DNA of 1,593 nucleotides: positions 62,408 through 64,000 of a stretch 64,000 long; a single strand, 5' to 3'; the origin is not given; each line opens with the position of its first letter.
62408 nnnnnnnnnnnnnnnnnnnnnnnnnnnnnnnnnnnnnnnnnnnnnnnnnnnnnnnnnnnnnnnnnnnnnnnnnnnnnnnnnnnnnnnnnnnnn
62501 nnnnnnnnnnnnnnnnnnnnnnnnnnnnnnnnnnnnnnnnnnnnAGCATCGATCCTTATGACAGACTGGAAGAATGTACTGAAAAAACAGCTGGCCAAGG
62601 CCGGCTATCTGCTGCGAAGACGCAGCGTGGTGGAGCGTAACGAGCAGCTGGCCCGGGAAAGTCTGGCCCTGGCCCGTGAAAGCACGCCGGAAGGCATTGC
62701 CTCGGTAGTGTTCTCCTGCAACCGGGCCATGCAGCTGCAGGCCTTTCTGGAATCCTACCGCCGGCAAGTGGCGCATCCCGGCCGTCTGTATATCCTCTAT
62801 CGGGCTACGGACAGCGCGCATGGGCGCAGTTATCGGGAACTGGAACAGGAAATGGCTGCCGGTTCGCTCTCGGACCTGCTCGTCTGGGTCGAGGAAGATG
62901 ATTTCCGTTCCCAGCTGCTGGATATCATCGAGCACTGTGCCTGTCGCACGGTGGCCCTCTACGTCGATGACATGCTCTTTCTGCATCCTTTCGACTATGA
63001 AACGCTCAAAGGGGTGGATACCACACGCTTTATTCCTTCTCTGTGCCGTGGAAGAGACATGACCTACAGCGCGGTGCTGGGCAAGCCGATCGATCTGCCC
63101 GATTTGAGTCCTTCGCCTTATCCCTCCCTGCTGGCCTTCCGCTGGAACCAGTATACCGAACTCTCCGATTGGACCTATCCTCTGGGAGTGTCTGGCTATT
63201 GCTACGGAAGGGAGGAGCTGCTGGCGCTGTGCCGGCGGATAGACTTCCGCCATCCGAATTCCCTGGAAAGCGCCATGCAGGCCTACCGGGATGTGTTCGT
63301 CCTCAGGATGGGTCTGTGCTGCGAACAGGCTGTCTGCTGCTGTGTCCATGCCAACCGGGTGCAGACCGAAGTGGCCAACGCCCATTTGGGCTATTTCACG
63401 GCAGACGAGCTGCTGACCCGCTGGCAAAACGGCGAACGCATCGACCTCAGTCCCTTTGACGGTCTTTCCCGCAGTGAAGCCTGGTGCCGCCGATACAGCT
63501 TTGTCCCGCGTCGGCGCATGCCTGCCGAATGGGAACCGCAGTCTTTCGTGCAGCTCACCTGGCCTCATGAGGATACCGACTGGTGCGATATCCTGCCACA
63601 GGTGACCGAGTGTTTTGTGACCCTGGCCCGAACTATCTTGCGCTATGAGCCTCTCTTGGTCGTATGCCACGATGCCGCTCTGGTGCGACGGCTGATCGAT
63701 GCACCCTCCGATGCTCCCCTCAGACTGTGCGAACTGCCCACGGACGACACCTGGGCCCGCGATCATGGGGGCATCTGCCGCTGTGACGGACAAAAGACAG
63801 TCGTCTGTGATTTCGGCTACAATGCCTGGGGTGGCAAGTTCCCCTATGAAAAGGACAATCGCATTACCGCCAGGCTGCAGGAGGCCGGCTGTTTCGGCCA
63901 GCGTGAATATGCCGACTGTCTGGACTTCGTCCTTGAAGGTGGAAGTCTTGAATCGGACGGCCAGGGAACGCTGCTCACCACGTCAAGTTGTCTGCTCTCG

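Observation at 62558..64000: In-frame fusion of a GT-A-like domain to an agmatine-deiminase-family domain at the end of a Wzx glycan cluster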

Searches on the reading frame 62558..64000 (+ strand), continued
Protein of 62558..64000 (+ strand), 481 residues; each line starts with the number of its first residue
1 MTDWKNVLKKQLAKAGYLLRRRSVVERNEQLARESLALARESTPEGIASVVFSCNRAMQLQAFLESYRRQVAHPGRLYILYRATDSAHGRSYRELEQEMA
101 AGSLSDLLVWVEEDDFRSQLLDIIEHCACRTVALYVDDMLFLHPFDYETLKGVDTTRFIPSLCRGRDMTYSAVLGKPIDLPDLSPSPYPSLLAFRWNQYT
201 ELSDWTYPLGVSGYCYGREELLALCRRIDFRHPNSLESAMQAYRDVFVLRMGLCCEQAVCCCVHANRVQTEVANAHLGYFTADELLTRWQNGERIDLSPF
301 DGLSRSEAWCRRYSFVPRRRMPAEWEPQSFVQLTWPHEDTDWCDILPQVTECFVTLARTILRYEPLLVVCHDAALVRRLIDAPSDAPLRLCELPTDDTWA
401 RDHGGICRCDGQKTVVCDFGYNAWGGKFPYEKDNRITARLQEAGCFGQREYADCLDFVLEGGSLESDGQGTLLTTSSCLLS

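Call 41: find_encoding_contigs(protein=P0032, flank=10000, max_places=4)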
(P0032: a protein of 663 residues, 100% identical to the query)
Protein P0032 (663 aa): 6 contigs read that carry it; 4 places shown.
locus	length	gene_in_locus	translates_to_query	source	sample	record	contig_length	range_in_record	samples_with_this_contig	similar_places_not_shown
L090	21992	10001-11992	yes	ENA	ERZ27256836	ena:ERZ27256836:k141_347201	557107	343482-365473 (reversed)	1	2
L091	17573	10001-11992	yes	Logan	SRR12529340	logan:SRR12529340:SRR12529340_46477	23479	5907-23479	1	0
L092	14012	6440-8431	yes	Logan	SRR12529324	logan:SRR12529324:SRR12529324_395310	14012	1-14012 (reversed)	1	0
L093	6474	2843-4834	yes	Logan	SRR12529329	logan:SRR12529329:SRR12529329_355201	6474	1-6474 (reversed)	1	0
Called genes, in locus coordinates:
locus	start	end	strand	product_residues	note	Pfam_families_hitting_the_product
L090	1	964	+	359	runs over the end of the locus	PF00793:DAHP_synth_1, PF01817:CM_2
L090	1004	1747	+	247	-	PF02153:PDH_N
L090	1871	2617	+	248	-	PF02348:CTP_transf_3, PF12804:NTP_transf_3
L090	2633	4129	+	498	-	PF00005:ABC_tran, PF13304:AAA_21 (weak)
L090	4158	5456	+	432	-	PF05193:Peptidase_M16_C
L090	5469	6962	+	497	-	PF01943:Polysacc_synt, PF13440:Polysacc_synt_3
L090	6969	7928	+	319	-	PF00535:Glycos_transf_2, PF13641:Glyco_tranf_2_3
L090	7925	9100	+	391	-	PF13439:Glyco_transf_4, PF13579:Glyco_trans_4_4 (weak), PF00534:Glycos_transf_1, PF13692:Glyco_trans_1_4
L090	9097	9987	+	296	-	-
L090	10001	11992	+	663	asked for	PF04371:PAD_porph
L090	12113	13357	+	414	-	PF25975:CzcB_C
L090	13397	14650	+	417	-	PF25990:Beta-barrel_YknX, PF26002:Beta-barrel_AprE (weak), PF25975:CzcB_C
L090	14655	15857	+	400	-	PF25990:Beta-barrel_YknX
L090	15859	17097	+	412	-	PF12704:MacB_PCD, PF02687:FtsX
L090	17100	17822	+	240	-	PF00005:ABC_tran, PF02463:SMC_N (weak), PF13304:AAA_21 (faint)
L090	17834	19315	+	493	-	PF02321:OEP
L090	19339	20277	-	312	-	PF01544:CorA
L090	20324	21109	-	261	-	PF00398:RrnaAD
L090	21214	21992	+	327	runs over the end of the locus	PF03706:LPG_synthase_TM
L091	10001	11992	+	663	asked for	PF04371:PAD_porph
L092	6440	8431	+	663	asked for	PF04371:PAD_porph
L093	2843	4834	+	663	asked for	PF04371:PAD_porph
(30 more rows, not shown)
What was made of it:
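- The identical 663-aa protein is on record for six contigs; the four loci fetched come from four samples, one ENA and three Logan (call 41). The identical protein is recovered from four independently assembled samples (call 41).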

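Call 68: search_protein_families(library=pfam, proteins=[P0032], max_evalue=0.0001)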
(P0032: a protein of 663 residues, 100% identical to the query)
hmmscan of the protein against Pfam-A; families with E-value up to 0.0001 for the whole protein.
P0032 (663 aa): 1 family
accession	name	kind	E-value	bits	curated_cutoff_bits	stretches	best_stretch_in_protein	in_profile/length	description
PF04371.20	PAD_porph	-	9.5e-112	373.8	25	1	320-662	1-320/321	Porphyromonas-type peptidyl-arginine deiminase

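Call 77: search_protein_families(library=pfam, proteins=[P0116, P0085, P0036, L087:6173-7420:+, L087:10766-12136:+, L087:2816-3715:+], max_evalue=0.001)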
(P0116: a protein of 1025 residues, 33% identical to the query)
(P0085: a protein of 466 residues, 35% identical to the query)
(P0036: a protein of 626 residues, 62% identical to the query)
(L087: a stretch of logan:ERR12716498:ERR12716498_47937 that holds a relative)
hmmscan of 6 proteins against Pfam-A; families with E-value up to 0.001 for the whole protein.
P0116 (1025 aa): 7 families
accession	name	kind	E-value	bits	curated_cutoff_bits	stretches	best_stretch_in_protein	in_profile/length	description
PF14559.12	TPR_19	-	3.5e-10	40.5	25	1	597-657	1-61/68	Tetratricopeptide repeat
PF13428.12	TPR_14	-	4.8e-08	33.4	23.5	0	590-628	4-42/44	Tetratricopeptide repeat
PF13579.12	Glyco_trans_4_4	-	2.5e-06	28.3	29.7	1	32-191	11-158/158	Glycosyl transferase 4-like domain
PF13692.12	Glyco_trans_1_4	-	3.5e-06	27.7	27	1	230-354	19-138/142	Glycosyl transferases group 1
PF07719.23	TPR_2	-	9.4e-06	25.8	27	0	622-654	2-34/34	Tetratricopeptide repeat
PF13432.12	TPR_16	-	2.2e-05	25.2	32.7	0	591-654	1-64/65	Tetratricopeptide repeat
PF13439.12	Glyco_transf_4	-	0.00026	21.5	28.5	0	35-191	15-165/170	Glycosyltransferase Family 4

P0085 (466 aa): 0 families

P0036 (626 aa): 2 families
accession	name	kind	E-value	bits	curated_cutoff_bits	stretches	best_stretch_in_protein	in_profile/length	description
PF04371.20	PAD_porph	-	8.1e-109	364.2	25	1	288-623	2-319/321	Porphyromonas-type peptidyl-arginine deiminase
PF00535.33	Glycos_transf_2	-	1.4e-06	28.8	23.3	1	53-124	54-127/168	Glycosyl transferase family 2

L087:6173-7420:+ (415 aa): 2 families
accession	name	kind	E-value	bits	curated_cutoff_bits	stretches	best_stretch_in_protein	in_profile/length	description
PF13535.11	ATP-grasp_4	-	2.2e-12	47.3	27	1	137-282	4-155/160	ATP-grasp domain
PF07478.18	Dala_Dala_lig_C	-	1.1e-07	32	24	1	135-275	36-171/204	D-ala D-ala ligase C-terminus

L087:10766-12136:+ (456 aa): 2 families
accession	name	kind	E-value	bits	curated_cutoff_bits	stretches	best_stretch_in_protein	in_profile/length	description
PF16576.10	HlyD_D23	-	2.6e-08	33.9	30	1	162-308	77-198/214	Barrel-sandwich domain of CusB or HlyD membrane-fusion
PF13437.12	HlyD_3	-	0.00034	21.7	22.2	0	229-296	10-78/106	HlyD family secretion protein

L087:2816-3715:+ (299 aa): 1 family
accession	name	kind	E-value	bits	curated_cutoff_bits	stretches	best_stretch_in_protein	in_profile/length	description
PF05523.17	FdtA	-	1.9e-88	293.4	23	2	7-135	2-130/131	WxcM-like, C-terminal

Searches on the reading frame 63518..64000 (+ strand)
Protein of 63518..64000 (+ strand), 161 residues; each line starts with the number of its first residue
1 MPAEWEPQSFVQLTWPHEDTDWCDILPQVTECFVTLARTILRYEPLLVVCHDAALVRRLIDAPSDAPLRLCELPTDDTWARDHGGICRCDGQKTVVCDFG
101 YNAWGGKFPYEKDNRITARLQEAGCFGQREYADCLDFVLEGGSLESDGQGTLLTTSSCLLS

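Call 4: search_protein_families(library=pfam, proteins=[window:63518-64000:+], max_evalue=1)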
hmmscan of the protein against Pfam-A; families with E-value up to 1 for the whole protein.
window:63518-64000:+ (161 aa): 2 families
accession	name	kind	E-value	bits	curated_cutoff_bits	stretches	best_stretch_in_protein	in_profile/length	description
PF04371.20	PAD_porph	-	1.4e-45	156.4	25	1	1-161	2-152/321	Porphyromonas-type peptidyl-arginine deiminase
PF15553.11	TEX19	-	0.22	11.9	27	1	2-31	121-150/159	Testis-expressed protein 19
